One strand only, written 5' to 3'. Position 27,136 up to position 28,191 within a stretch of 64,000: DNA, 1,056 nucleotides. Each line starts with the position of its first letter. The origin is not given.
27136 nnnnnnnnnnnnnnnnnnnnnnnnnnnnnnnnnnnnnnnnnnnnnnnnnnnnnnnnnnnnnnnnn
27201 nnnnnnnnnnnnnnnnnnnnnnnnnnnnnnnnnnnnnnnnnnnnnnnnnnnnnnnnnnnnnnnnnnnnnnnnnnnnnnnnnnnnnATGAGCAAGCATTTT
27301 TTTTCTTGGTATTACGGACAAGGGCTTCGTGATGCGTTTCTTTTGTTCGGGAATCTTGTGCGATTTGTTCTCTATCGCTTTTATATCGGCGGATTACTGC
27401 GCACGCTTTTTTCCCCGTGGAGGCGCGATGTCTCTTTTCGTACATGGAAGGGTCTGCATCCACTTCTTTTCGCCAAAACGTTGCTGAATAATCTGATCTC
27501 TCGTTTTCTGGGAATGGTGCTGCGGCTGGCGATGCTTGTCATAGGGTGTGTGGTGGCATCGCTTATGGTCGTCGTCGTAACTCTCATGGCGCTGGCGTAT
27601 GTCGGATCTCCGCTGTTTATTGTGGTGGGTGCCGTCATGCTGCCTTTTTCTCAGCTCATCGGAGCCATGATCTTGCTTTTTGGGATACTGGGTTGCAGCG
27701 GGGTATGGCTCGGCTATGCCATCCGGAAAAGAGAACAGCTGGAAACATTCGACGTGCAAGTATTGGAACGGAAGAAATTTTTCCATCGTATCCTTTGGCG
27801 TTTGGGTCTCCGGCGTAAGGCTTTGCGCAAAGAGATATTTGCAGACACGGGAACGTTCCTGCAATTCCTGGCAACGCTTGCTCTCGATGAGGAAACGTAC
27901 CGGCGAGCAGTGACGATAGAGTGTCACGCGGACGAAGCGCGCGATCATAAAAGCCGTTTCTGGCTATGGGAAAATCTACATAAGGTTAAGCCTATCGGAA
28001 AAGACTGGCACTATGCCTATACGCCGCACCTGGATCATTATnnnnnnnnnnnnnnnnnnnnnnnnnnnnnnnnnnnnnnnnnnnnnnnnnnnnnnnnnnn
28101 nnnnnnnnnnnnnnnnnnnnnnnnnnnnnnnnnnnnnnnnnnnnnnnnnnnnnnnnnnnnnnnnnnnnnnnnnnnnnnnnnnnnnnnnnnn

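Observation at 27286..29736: Membrane-anchored Hsp100/Clp-like double-ring ATPase with a degenerate first AAA+ module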

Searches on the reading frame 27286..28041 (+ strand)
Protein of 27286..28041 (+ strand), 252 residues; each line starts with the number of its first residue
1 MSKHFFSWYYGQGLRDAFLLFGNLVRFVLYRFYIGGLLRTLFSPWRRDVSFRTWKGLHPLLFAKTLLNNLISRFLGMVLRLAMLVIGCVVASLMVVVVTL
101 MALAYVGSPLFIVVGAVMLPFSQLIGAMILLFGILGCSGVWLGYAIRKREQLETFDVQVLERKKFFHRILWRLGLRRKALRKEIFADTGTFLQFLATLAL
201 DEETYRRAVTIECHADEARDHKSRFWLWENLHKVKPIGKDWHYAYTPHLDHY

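Call 12: find_homologous_proteins(query=window:27286-28041:+, max_evalue=0.001)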
Query seq(252 aa) (252 aa): 1 proteins with E <= 0.001 among 934 candidates.
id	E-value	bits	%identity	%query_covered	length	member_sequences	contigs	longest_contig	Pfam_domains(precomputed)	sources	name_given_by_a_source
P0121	1.3e-28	118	31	99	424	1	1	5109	-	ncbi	ncbi:MAG: ATPase AAA-2 protein, partial [uncultured bacterium]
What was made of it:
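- Tried and rejected: A word-seeded homolog search with the N-terminal 252 aa found only 1 hit (call 12).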

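Call 16: search_protein_families(library=pfam, proteins=[window:27286-28041:+], max_evalue=10)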
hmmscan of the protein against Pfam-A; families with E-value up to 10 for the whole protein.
window:27286-28041:+ (252 aa): 2 families
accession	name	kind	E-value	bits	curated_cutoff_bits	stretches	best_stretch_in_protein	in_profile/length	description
PF03083.21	MtN3_slv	-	0.14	12.6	23.7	2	96-151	5-59/87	Sugar efflux transporter for intercellular exchange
PF11992.13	TgpA_N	-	1.8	7.9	30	1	55-147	76-146/333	TgpA N-terminal domain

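Call 29: search_protein_representatives(alignment_id=A1)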
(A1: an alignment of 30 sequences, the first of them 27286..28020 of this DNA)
Query: 30 sequences, 245 profile positions. Proteins with E-value up to 0.001 (for the whole library): 1338; up to 1e-10: 715; up to 1e-30: 52. The best 150 are listed.
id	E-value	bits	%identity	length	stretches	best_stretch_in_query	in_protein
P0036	4.0e-79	282.2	-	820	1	1-245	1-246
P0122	2.2e-76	273.2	-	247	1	1-239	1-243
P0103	5.6e-74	265.3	-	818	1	1-245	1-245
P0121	3.0e-72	259.6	-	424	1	3-245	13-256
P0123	5.0e-72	258.9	-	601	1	1-245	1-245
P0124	2.5e-70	253.4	-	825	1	1-245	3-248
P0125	3.0e-69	249.8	-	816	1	4-245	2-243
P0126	1.6e-67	244.2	-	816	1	1-245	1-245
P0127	2.0e-66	240.6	-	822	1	1-245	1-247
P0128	2.7e-66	240.2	-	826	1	4-245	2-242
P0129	3.5e-64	233.2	-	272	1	2-245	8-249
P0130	7.9e-61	222.2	-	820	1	3-245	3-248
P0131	1.5e-60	221.3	-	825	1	4-245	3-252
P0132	1.8e-60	221.1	-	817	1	4-245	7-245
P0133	1.8e-60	221.1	-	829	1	4-245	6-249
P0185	7.8e-25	104.4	-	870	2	4-222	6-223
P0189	3.6e-24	102.2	-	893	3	4-138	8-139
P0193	6.1e-23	98.2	-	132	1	4-118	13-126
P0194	9.4e-23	97.5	-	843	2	4-120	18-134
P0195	1.3e-22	97.1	-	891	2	3-148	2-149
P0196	1.3e-22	97.1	-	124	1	4-120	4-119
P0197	4.6e-22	95.3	-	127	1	1-119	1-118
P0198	5.4e-22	95.1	-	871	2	4-112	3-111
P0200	6.8e-22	94.7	-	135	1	4-117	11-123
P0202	9.6e-22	94.2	-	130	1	4-118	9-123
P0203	1.0e-21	94.2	-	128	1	5-120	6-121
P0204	1.1e-21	94.1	-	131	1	4-121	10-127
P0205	1.2e-21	94.0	-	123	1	3-118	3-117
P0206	1.6e-21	93.5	-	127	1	3-116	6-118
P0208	2.0e-21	93.2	-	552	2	5-121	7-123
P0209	2.5e-21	92.9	-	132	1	3-117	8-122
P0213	1.5e-20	90.4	-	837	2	3-117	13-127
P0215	2.4e-20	89.7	-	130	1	4-119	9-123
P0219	4.6e-20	88.7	-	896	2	4-149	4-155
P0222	6.5e-20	88.3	-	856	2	4-117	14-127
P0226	1.8e-19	86.8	-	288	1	4-111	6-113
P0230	3.4e-19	85.9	-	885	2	4-150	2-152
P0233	4.2e-19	85.6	-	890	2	4-152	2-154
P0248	1.4e-18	83.9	-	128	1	4-119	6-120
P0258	2.6e-18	83.0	-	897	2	3-145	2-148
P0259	2.7e-18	82.9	-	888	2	3-147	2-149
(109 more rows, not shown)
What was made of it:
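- Tried and rejected: The exhaustive HMMER profile search was needed (call 29).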

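Call 31: search_protein_families(library=pfam, proteins=[P0189, P0195, P0219, P0258, P0185, P0194, P0202, P0215, P0226, P0208], max_evalue=0.001)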
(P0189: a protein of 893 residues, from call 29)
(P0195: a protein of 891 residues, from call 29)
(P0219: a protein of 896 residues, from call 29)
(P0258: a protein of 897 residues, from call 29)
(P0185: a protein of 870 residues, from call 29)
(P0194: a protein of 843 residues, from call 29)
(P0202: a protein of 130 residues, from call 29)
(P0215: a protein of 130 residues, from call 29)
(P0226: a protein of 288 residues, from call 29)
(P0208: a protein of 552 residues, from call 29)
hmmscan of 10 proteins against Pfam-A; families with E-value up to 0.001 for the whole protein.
P0189 (893 aa): 18 families
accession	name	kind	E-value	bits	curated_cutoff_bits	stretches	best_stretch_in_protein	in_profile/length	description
PF07724.20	AAA_2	-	1.2e-41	142.9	27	1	638-800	1-165/166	AAA domain (Cdc48 subfamily)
PF10431.15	ClpB_D2-small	-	2e-24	85.9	21.9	1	807-888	1-81/81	C-terminal, D2-small domain, of ClpB protein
PF00004.35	AAA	-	9.6e-19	68.6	21.2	2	644-765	2-117/131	ATPase family associated with various cellular activities (AAA)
PF07728.20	AAA_5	-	7.3e-16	58.9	22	1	644-759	3-124/139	AAA domain (dynein-related subfamily)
PF13191.12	AAA_16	-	8.3e-09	36.6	32.6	0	616-664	6-48/167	AAA ATPase domain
PF17871.7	AAA_lid_9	-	6e-08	33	22.8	1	506-569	2-65/104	AAA lid domain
PF01078.27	Mg_chelatase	-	3.6e-07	30.2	20.3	0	359-403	16-60/207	Magnesium chelatase, subunit ChlI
PF20720.3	nSTAND3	-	4e-07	30.3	27.2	0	641-677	18-55/155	Novel STAND NTPase 3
PF05673.19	DUF815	-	1.7e-06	27.8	23.8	0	608-680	26-93/249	Protein of unknown function (DUF815)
PF00158.32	Sigma54_activat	-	1.9e-06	28.1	20.2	1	642-758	24-144/168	Sigma-54 interaction domain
PF13401.12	AAA_22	-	4e-06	27.6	27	0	641-680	6-45/130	AAA domain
PF13173.12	AAA_14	-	5.5e-06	26.9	27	0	643-722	5-76/129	AAA domain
PF07726.17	AAA_3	-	6.4e-05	23.3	27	0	647-757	6-111/131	ATPase family associated with various cellular activities (AAA)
PF13476.12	AAA_23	-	9.8e-05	23.5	27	1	641-837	20-173/201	AAA domain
PF03193.22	RsgA_GTPase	-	0.0001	22.6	30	0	605-662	69-128/174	RsgA GTPase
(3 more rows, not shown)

P0195 (891 aa): 14 families
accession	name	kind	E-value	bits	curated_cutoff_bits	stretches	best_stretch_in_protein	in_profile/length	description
PF07724.20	AAA_2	-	7.5e-47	159.9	27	1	636-797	2-165/166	AAA domain (Cdc48 subfamily)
PF10431.15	ClpB_D2-small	-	6.7e-20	71.4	21.9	1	804-883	1-80/81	C-terminal, D2-small domain, of ClpB protein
PF00004.35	AAA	-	5.6e-19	69.3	21.2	2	641-770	2-125/131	ATPase family associated with various cellular activities (AAA)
PF07728.20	AAA_5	-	9.2e-16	58.5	22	1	640-756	2-125/139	AAA domain (dynein-related subfamily)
PF00158.32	Sigma54_activat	-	1e-07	32.2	20.2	1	638-769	23-155/168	Sigma-54 interaction domain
PF13401.12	AAA_22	-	2.4e-06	28.3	27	0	362-445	7-97/130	AAA domain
PF20720.3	nSTAND3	-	2.7e-06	27.6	27.2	0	359-384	16-41/155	Novel STAND NTPase 3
PF01695.23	IstB_IS21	-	4.1e-06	26.9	24.1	0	359-428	91-157/238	IstB-like ATP binding protein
PF17871.7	AAA_lid_9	-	5.2e-06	26.8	22.8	1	509-578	7-74/104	AAA lid domain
PF13173.12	AAA_14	-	7.6e-06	26.4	27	0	641-731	6-88/129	AAA domain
PF05673.19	DUF815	-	2.2e-05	24.2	23.8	0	744-830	141-220/249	Protein of unknown function (DUF815)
PF01078.27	Mg_chelatase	-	5.9e-05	23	20.3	0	355-379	17-41/207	Magnesium chelatase, subunit ChlI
PF07726.17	AAA_3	-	0.00043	20.6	27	0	647-753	9-111/131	ATPase family associated with various cellular activities (AAA)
PF05496.18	RuvB_N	-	0.0006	20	27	0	361-385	34-58/159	Holliday junction DNA helicase RuvB P-loop domain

P0219 (896 aa): 18 families
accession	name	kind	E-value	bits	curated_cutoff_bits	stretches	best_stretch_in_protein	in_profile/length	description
PF07724.20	AAA_2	-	6.2e-49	166.6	27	1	638-803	1-165/166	AAA domain (Cdc48 subfamily)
PF10431.15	ClpB_D2-small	-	3.9e-22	78.5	21.9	1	810-889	1-80/81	C-terminal, D2-small domain, of ClpB protein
PF07728.20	AAA_5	-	6e-21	75.3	22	1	643-759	2-124/139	AAA domain (dynein-related subfamily)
PF00004.35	AAA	-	2.5e-17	64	21.2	2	644-768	2-119/131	ATPase family associated with various cellular activities (AAA)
PF17871.7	AAA_lid_9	-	2.2e-14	53.7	22.8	1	505-588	1-84/104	AAA lid domain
PF13191.12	AAA_16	-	6.3e-08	33.7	32.6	0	346-445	5-144/167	AAA ATPase domain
PF00158.32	Sigma54_activat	-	9.9e-08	32.3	20.2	1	642-758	24-144/168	Sigma-54 interaction domain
PF05673.19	DUF815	-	8e-07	28.9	23.8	0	350-390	41-81/249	Protein of unknown function (DUF815)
PF20720.3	nSTAND3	-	4.3e-06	27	27.2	0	353-403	10-46/155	Novel STAND NTPase 3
PF12775.13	AAA_7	-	7.2e-06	26.1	25.8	0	642-690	35-83/181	P-loop containing dynein motor region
PF01078.27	Mg_chelatase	-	3.8e-05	23.6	20.3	0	357-381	17-41/207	Magnesium chelatase, subunit ChlI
PF13401.12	AAA_22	-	4.6e-05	24.2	27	0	643-733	8-109/130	AAA domain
PF04851.21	ResIII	-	8.1e-05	23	22.5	0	615-667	8-50/164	Type III restriction enzyme, res subunit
PF00910.28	RNA_helicase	-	0.00013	22.9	21.5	0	644-665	2-23/105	RNA helicase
PF20703.3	nSTAND1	-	0.00026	21.2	27.1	0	352-522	22-203/379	Novel STAND NTPase 1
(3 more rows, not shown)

P0258 (897 aa): 11 families
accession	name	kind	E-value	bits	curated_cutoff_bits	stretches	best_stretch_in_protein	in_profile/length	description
PF07724.20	AAA_2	-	5.9e-45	153.7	27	1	639-805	1-166/166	AAA domain (Cdc48 subfamily)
PF10431.15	ClpB_D2-small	-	2e-21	76.3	21.9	1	811-890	1-80/81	C-terminal, D2-small domain, of ClpB protein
PF17871.7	AAA_lid_9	-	6.9e-17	61.7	22.8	1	508-591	3-83/104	AAA lid domain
PF07728.20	AAA_5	-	2.7e-14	53.8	22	1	644-770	2-133/139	AAA domain (dynein-related subfamily)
PF00004.35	AAA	-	6.7e-14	52.9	21.2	2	645-763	2-114/131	ATPase family associated with various cellular activities (AAA)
PF01078.27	Mg_chelatase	-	2.1e-05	24.4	20.3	0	358-380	17-39/207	Magnesium chelatase, subunit ChlI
PF13191.12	AAA_16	-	2.4e-05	25.3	32.6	0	349-447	7-145/167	AAA ATPase domain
PF20720.3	nSTAND3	-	3e-05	24.2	27.2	0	363-384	17-38/155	Novel STAND NTPase 3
PF00158.32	Sigma54_activat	-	3.2e-05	24.1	20.2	0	634-759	18-144/168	Sigma-54 interaction domain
PF20030.5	bpMoxR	-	0.0005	19.7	27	0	645-759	35-146/205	MoxR domain in the MoxR-vWA-beta-propeller ternary systems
PF20703.3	nSTAND1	-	0.00089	19.4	27.1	0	353-518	22-200/379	Novel STAND NTPase 1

P0185 (870 aa): 12 families
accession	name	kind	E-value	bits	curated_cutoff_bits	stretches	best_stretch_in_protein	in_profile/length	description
PF07724.20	AAA_2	-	7.4e-47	159.9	27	1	607-769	1-165/166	AAA domain (Cdc48 subfamily)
PF10431.15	ClpB_D2-small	-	6.1e-24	84.3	21.9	1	776-857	1-81/81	C-terminal, D2-small domain, of ClpB protein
PF00004.35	AAA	-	2.1e-17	64.2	21.2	2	613-730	2-113/131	ATPase family associated with various cellular activities (AAA)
PF07728.20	AAA_5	-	6e-16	59.1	22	1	612-735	2-130/139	AAA domain (dynein-related subfamily)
PF13191.12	AAA_16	-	5.6e-07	30.6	32.6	0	316-362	2-51/167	AAA ATPase domain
PF00158.32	Sigma54_activat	-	6e-07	29.7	20.2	1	611-734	24-151/168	Sigma-54 interaction domain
PF13401.12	AAA_22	-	2.9e-06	28.1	27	0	334-447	4-123/130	AAA domain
PF17871.7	AAA_lid_9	-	4.7e-06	26.9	22.8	1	475-535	2-63/104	AAA lid domain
PF20720.3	nSTAND3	-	3.8e-05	23.9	27.2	0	613-643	21-51/155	Novel STAND NTPase 3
PF20030.5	bpMoxR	-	7e-05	22.4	27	0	613-728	35-147/205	MoxR domain in the MoxR-vWA-beta-propeller ternary systems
PF01695.23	IstB_IS21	-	0.00042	20.3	24.1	0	320-362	77-120/238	IstB-like ATP binding protein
PF13177.12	DNA_pol3_delta2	-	0.00057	20.3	27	0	602-639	12-49/161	DNA polymerase III, delta subunit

P0194 (843 aa): 19 families
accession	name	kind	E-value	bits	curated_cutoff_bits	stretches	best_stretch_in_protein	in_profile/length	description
PF07724.20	AAA_2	-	4.7e-53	180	27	1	587-753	1-164/166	AAA domain (Cdc48 subfamily)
PF10431.15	ClpB_D2-small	-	4.2e-17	62.4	21.9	1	761-840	1-79/81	C-terminal, D2-small domain, of ClpB protein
PF07728.20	AAA_5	-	5.5e-17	62.5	22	1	592-712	2-124/139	AAA domain (dynein-related subfamily)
PF00004.35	AAA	-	1.7e-15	58.1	21.2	2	593-720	2-119/131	ATPase family associated with various cellular activities (AAA)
PF13401.12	AAA_22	-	2.4e-10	41.3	27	1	593-686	9-109/130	AAA domain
PF00158.32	Sigma54_activat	-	1.3e-09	38.4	20.2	1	585-710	22-143/168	Sigma-54 interaction domain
PF17871.7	AAA_lid_9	-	4.7e-09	36.5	22.8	1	457-523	2-69/104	AAA lid domain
PF13238.12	AAA_18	-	1.7e-07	32.2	29.4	0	320-400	1-84/128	AAA domain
PF01695.23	IstB_IS21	-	1.4e-05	25.2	24.1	0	294-342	69-117/238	IstB-like ATP binding protein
PF05673.19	DUF815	-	1.7e-05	24.6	23.8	0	300-343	36-79/249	Protein of unknown function (DUF815)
PF00005.33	ABC_tran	-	2.1e-05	25.6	25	0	588-624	10-45/137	ABC transporter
PF03193.22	RsgA_GTPase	-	2.8e-05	24.4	30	0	300-340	89-129/174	RsgA GTPase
PF20720.3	nSTAND3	-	2.9e-05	24.3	27.2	0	315-346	15-47/155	Novel STAND NTPase 3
PF13173.12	AAA_14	-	4.5e-05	23.9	27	0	592-687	5-87/129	AAA domain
PF13191.12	AAA_16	-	0.00016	22.7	32.6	0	305-353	9-63/167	AAA ATPase domain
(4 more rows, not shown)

P0202 (130 aa): 0 families

P0215 (130 aa): 0 families

P0226 (288 aa): 0 families

P0208 (552 aa): 1 family
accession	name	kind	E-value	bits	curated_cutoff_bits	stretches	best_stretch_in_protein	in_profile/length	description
PF17871.7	AAA_lid_9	-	1.1e-07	32.1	22.8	1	451-506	12-67/104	AAA lid domain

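Call 35: search_solved_structures(query=A1, max_evalue=10)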
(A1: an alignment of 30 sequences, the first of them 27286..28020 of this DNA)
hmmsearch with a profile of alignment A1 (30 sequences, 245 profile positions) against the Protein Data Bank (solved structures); distinct sequences matched with E-value up to 10: 8.
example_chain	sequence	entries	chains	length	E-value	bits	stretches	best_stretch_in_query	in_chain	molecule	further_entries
3bwn_A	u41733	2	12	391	0.23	14.4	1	154-198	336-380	L-tryptophan aminotransferase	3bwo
6ftk_A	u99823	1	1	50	0.74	12.7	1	195-234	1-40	Envelope protein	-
8qyd_F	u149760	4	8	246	1.3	11.9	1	129-187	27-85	Membrane protein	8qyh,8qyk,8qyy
1iod_G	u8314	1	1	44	1.3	11.9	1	189-228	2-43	COAGULATION FACTOR X GLA DOMAIN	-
1t3j_A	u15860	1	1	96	1.5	11.7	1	160-217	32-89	mitofusin 1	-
24rc_A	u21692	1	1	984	1.6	11.6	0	83-140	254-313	Sodium/potassium-transporting ATPase subunit alpha-1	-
9wak_A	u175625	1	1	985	1.6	11.6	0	83-140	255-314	Sodium/potassium-transporting ATPase subunit alpha-1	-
6cfw_D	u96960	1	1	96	2.8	10.8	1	77-152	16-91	MBH subunit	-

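Call 39: find_encoding_contigs(protein=P0202, flank=6000, max_places=3)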
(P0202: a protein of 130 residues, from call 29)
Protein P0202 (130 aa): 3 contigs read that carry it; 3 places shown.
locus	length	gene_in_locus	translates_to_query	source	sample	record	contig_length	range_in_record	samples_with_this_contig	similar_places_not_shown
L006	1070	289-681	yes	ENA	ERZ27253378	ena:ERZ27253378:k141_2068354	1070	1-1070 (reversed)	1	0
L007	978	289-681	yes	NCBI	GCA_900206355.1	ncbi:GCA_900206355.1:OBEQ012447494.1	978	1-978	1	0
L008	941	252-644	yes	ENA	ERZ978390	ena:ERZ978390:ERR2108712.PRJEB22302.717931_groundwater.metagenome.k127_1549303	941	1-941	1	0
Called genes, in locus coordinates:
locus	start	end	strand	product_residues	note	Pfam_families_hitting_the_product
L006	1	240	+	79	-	?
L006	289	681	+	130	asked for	-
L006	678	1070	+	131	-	?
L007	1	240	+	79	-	?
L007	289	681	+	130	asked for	-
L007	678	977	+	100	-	?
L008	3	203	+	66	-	?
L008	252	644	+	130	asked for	-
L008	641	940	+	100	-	?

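Call 46: search_protein_families(library=ncbifam, proteins=[P0202], max_evalue=1)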
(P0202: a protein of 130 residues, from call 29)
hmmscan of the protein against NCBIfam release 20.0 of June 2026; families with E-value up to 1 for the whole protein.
P0202 (130 aa): 0 families

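Call 49: find_encoding_contigs(protein=P0215, flank=6000, max_places=3)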
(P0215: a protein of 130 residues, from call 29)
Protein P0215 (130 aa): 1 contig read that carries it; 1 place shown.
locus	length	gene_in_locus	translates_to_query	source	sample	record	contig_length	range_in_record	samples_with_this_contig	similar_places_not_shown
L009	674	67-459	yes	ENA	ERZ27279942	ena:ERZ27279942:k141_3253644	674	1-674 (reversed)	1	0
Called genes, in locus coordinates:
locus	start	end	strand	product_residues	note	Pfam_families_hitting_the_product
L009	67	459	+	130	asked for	-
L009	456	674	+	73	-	?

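Call 50: find_related_loci(query=A1, collection=genome_contigs, flank=10000)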
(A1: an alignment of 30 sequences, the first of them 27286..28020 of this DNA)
Query A1 (245 aa) in genome_contigs; peptide patterns used: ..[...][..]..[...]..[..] (x = any residue, [..] = any of these).
123 stretches matched a pattern; 115 encode a relative of the query (tblastn E <= 1e-3); the best 80 are kept; 80 distinct loci.
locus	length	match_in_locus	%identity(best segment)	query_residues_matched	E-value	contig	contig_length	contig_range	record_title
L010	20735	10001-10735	59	1-245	4e-88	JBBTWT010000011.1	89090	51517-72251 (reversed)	MAG: Patescibacteria group bacterium isolate H32-bin019_1 H32_bin019_1_000000000011, whole genome shotgun sequence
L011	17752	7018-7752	52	1-245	4e-82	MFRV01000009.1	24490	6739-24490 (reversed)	MAG: Candidatus Moranbacteria bacterium RIFCSPHIGHO2_01_FULL_54_31 rifcsphigho2_01_scaffold_15964, whole genome shotgun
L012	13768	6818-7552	51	1-245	8e-81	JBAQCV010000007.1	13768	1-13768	MAG: Candidatus Moraniibacteriota bacterium isolate MFD12004_ilm_asm_bin18 k127_136856, whole genome shotgun sequence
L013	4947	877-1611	51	1-245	1e-79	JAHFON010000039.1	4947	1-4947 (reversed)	MAG: Candidatus Moraniibacteriota bacterium isolate nzgw504 NODE_24204_length_4948_cov_4.165734, whole genome shotgun se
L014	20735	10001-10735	46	1-245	1e-70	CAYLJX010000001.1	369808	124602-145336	MAG TPA_asm: uncultured Bdellovibrionales bacterium isolate SRP342105_co1_463 genome assembly, contig: NODE_13_length_36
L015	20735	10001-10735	45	1-245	3e-70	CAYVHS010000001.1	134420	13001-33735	MAG TPA_asm: uncultured Bdellovibrionales bacterium isolate SRP278252_co2_49 genome assembly, contig: NODE_157_length_13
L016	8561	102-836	40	1-245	4e-62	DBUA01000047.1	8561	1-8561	MAG TPA_asm: Candidatus Moranbacteria bacterium UBA1302 UBA1302_contig_54055, whole genome shotgun sequence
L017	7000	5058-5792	40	1-245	3e-58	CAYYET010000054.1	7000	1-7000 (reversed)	MAG TPA_asm: uncultured Bdellovibrionales bacterium isolate SRP135725_co1_601 genome assembly, contig: NODE_16047_length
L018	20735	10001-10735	37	1-245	1e-50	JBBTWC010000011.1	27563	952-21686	MAG: Patescibacteria group bacterium isolate H43-bin047_1 H43_bin047_1_000000000011, whole genome shotgun sequence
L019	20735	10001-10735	41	1-245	3e-49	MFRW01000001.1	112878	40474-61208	MAG: Candidatus Moranbacteria bacterium RIFCSPHIGHO2_01_FULL_55_24 rifcsphigho2_01_scaffold_241, whole genome shotgun se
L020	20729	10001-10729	35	5-245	1e-43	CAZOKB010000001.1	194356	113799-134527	MAG TPA_asm: uncultured Bdellovibrionales bacterium isolate SRP278252_co2_108 genome assembly, contig: NODE_71_length_19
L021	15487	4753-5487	35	1-245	2e-42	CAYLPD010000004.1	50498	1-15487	MAG TPA_asm: uncultured Bdellovibrionales bacterium isolate SRP170004_co1_27 genome assembly, contig: NODE_814_length_50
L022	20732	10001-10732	37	2-245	2e-42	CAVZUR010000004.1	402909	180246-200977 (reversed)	MAG: Candidatus Moranbacteria bacterium isolate MFD04651.bin.1.47 genome assembly, contig: contig_2997, whole genome sho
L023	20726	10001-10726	36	4-245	2e-42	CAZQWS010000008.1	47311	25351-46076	MAG TPA_asm: uncultured Bdellovibrionales bacterium isolate binchicken_co105_454 genome assembly, contig: NODE_856_lengt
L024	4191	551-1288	32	5-245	3e-41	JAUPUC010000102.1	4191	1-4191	MAG: Patescibacteria group bacterium isolate erpe_2018_sw_6hr_WHONDRS-SW48-000087_B_bin.65 scaffold_1115196, whole genom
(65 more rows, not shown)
